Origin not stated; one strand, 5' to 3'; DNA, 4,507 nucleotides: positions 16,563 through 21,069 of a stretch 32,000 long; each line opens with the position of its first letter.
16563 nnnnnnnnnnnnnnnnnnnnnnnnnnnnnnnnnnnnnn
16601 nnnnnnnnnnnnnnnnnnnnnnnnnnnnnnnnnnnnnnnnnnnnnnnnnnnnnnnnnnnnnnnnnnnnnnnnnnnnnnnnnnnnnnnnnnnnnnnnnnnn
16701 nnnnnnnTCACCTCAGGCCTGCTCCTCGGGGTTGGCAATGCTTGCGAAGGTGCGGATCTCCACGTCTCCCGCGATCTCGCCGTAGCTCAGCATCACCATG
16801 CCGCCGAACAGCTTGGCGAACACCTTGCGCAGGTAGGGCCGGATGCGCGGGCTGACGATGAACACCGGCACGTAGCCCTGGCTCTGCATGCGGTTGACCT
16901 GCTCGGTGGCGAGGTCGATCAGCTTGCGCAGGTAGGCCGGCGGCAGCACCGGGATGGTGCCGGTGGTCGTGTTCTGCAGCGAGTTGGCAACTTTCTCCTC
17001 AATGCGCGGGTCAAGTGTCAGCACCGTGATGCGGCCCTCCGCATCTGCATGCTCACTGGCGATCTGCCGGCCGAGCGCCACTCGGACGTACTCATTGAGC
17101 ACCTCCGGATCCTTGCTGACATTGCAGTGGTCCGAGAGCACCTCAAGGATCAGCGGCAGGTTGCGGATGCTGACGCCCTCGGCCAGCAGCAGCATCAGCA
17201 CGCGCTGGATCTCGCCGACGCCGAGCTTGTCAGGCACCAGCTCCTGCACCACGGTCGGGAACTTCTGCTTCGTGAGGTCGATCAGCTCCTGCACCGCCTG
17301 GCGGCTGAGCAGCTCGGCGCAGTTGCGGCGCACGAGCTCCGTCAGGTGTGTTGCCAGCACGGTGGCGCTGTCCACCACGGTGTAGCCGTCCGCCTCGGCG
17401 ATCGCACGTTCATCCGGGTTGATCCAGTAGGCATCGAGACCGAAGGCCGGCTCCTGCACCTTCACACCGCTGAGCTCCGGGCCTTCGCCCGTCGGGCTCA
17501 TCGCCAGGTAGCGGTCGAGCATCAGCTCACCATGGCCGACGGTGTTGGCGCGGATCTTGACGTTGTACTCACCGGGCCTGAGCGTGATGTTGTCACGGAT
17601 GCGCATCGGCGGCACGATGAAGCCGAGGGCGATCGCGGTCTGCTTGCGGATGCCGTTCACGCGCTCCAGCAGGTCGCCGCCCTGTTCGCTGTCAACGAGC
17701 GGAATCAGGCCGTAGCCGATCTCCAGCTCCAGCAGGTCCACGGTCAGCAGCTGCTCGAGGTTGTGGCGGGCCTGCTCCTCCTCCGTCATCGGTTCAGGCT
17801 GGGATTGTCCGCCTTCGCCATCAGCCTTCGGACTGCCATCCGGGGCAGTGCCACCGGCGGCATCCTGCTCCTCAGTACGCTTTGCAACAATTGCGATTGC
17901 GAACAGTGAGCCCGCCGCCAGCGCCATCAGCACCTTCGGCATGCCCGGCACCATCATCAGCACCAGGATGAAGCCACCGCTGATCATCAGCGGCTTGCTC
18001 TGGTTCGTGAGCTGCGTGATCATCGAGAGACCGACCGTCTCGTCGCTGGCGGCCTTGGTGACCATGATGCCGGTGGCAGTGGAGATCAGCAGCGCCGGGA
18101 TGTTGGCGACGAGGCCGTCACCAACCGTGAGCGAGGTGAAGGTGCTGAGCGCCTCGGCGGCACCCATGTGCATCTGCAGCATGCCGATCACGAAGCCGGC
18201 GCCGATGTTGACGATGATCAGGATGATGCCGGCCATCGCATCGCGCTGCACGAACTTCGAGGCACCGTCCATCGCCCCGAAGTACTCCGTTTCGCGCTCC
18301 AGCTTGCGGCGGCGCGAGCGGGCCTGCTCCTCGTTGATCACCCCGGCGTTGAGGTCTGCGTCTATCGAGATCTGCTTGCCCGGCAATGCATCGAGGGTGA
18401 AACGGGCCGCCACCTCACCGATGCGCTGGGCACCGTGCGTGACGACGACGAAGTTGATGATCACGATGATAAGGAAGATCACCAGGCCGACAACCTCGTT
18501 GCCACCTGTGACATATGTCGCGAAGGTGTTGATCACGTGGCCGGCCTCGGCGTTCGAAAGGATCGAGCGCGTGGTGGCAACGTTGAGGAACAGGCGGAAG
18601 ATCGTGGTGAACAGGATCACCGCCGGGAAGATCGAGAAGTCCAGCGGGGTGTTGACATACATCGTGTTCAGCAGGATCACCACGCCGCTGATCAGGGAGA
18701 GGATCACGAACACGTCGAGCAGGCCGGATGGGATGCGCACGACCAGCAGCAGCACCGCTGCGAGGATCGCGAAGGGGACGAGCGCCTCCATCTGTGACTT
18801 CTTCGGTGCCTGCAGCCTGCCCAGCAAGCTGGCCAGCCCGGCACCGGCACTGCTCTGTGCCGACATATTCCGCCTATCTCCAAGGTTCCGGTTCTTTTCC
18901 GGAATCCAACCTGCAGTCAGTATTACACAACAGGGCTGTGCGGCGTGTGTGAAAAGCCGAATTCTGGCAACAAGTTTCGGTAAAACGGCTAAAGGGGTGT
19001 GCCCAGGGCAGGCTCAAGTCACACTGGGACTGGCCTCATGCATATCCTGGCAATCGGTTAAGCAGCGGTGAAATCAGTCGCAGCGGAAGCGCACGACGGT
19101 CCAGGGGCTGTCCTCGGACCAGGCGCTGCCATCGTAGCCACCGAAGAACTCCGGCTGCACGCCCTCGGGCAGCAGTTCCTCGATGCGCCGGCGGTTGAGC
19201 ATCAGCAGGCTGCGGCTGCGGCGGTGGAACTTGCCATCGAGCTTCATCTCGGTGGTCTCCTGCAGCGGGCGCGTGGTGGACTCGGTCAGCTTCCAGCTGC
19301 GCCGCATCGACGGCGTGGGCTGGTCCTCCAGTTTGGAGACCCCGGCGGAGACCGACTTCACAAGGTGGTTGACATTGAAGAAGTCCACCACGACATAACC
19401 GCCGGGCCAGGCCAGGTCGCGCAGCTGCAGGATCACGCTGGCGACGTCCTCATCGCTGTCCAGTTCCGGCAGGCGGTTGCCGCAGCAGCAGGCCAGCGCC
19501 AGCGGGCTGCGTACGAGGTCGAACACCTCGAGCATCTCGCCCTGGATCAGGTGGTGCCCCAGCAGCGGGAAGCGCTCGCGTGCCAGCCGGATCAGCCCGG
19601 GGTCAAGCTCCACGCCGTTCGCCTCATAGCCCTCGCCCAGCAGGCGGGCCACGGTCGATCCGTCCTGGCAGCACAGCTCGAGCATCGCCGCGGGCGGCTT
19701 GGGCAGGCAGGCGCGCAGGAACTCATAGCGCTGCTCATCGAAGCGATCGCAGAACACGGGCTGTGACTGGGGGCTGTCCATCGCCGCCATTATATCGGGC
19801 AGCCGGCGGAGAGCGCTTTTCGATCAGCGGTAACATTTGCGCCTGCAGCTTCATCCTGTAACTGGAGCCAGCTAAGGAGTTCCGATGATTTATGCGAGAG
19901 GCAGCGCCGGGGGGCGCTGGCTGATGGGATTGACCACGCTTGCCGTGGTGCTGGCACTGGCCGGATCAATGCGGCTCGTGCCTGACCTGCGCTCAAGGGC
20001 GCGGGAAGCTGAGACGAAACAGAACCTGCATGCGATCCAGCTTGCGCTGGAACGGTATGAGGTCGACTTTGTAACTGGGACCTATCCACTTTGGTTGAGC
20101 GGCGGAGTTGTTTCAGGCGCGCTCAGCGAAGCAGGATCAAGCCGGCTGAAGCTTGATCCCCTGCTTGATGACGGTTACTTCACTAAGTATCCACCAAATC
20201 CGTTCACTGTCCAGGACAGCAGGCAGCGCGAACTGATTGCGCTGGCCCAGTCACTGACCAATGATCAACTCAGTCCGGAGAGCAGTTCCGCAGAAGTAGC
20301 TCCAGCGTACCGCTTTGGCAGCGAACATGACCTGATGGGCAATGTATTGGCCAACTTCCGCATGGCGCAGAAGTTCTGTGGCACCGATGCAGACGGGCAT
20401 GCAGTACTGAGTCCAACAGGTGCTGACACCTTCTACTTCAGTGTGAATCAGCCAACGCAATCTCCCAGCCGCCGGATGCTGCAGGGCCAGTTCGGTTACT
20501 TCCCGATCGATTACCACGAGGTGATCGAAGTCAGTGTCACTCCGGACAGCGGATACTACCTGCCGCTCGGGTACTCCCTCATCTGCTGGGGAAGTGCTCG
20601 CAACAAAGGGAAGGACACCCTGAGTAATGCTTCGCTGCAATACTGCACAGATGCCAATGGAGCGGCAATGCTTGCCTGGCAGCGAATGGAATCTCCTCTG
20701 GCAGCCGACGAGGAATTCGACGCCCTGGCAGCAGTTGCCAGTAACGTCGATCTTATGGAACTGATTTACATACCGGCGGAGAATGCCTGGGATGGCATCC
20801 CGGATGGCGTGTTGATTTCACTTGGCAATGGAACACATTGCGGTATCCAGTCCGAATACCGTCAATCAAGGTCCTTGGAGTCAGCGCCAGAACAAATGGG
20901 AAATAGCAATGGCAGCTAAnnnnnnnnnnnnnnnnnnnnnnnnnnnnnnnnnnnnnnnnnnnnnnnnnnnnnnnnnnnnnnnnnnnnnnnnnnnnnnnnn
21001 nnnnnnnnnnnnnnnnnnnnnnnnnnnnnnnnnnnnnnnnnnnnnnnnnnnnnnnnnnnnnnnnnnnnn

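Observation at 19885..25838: Tandem array of five paralogous ~330-380-aa GspG-like 'giant pseudopilin' genes with no assembly machinery nearby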

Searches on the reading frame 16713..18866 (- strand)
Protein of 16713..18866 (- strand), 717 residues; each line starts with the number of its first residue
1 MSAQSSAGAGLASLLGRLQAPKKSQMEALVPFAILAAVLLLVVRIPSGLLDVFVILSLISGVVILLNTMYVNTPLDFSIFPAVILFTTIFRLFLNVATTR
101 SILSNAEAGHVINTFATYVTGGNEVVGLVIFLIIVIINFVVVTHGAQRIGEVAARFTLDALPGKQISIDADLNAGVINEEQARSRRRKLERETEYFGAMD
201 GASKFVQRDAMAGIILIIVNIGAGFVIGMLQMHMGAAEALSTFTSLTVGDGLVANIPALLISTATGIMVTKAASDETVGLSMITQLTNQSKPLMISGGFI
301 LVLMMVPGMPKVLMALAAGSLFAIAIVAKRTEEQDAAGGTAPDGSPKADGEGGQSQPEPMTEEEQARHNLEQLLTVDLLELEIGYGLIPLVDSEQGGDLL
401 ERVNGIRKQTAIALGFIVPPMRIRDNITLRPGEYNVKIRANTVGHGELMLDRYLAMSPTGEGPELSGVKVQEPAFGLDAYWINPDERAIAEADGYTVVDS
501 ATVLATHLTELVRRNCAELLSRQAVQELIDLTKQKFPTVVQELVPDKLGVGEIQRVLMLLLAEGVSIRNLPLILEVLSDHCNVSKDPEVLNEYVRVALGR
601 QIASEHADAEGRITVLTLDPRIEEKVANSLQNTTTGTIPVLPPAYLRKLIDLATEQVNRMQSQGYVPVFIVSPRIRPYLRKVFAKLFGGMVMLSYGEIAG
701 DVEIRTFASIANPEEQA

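Call 10: search_protein_families(library=pfam, proteins=[window:16713-18866:-], max_evalue=0.001)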
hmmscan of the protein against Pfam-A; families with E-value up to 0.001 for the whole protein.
window:16713-18866:- (717 aa): 1 family
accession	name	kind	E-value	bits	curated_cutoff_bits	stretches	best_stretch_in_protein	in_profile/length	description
PF00771.25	FHIPEP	-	2.8e-243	809.7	29.1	1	38-702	2-656/657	FHIPEP family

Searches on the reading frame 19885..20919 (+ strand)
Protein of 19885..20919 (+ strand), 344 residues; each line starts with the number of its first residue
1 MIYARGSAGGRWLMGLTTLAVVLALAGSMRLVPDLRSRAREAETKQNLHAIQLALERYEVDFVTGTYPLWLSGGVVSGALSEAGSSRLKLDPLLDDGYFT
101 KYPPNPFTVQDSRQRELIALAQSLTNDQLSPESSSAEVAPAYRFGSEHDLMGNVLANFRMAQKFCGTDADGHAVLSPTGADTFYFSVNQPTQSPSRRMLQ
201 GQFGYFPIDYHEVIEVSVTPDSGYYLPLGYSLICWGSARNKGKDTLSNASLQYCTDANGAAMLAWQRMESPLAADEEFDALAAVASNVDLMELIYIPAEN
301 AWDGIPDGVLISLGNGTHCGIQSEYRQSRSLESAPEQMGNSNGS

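Call 3: search_protein_families(library=pfam, proteins=[window:19885-20919:+], max_evalue=1)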
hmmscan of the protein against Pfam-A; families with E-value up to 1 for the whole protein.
window:19885-20919:+ (344 aa): 0 families

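Call 4: search_protein_families(library=ncbifam, proteins=[window:19885-20919:+], max_evalue=1)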
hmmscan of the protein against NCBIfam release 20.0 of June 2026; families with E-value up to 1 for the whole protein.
window:19885-20919:+ (344 aa): 0 families

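Call 78: list_cluster_members(proteins=[window:19885-20916:+, window:20909-21904:+, window:20822-21904:+, window:21904-22932:+, window:22952-24010:+, window:24690-25835:+])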
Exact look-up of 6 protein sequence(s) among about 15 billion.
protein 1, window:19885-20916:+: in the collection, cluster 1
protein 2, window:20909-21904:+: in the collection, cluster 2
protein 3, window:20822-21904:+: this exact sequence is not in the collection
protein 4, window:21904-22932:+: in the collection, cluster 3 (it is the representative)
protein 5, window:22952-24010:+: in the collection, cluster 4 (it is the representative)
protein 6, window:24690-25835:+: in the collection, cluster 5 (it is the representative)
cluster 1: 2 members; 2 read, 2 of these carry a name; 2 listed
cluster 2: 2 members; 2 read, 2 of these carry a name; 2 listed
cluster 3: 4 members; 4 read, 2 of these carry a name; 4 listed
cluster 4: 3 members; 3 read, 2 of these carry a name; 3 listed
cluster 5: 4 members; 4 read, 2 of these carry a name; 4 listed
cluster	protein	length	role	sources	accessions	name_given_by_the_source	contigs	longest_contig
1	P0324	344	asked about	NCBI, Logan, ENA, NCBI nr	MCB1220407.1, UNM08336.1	MAG: hypothetical protein H7A35_16025 [Planctomycetales bacterium] | hypothetical protein [bacterium]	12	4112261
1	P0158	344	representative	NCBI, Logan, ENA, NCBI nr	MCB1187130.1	hypothetical protein KDL29_08190 [bacterium] | hypothetical protein [bacterium]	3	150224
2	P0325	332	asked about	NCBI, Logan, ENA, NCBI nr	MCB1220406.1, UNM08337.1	MAG: type II secretion system protein [Planctomycetales bacterium] | type II secretion system protein [bacterium]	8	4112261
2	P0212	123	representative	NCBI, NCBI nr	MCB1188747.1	hypothetical protein KDL29_16450, partial [bacterium] | hypothetical protein [bacterium]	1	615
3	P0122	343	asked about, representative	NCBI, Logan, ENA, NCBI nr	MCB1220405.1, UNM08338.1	MAG: type II secretion system protein [Planctomycetales bacterium] | type II secretion system protein [bacterium]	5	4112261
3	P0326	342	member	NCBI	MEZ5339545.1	MAG: hypothetical protein R3F46_14945 [bacterium]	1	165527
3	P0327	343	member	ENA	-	-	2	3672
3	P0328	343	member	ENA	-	-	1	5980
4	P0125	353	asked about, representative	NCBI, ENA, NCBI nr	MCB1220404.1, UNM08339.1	MAG: hypothetical protein H7A35_16040 [Planctomycetales bacterium] | hypothetical protein [bacterium]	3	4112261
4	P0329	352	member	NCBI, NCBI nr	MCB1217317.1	hypothetical protein KDL44_07980 [bacterium] | hypothetical protein [bacterium]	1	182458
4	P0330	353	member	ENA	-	-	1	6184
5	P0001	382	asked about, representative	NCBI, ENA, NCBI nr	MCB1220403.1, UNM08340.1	MAG: type II secretion system protein [Planctomycetales bacterium] | type II secretion system protein [bacterium]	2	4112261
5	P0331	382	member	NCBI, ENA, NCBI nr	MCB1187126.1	type II secretion system protein [bacterium]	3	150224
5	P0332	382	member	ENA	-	-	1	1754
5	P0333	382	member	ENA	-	-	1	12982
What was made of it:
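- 20909..21907 (+): g2: Glu5-less pilin paralog (332 aa; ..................). Collinearity with the closest genome ends at 21129, inside this gene. The ATG start matches GenBank MCB1220406 (call 78).
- Checked: All five are also annotated proteins in GenBank, as 'hypothetical' or 'type II secretion system protein' (call 78).
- GenBank names three of them 'type II secretion system protein' (call 78).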
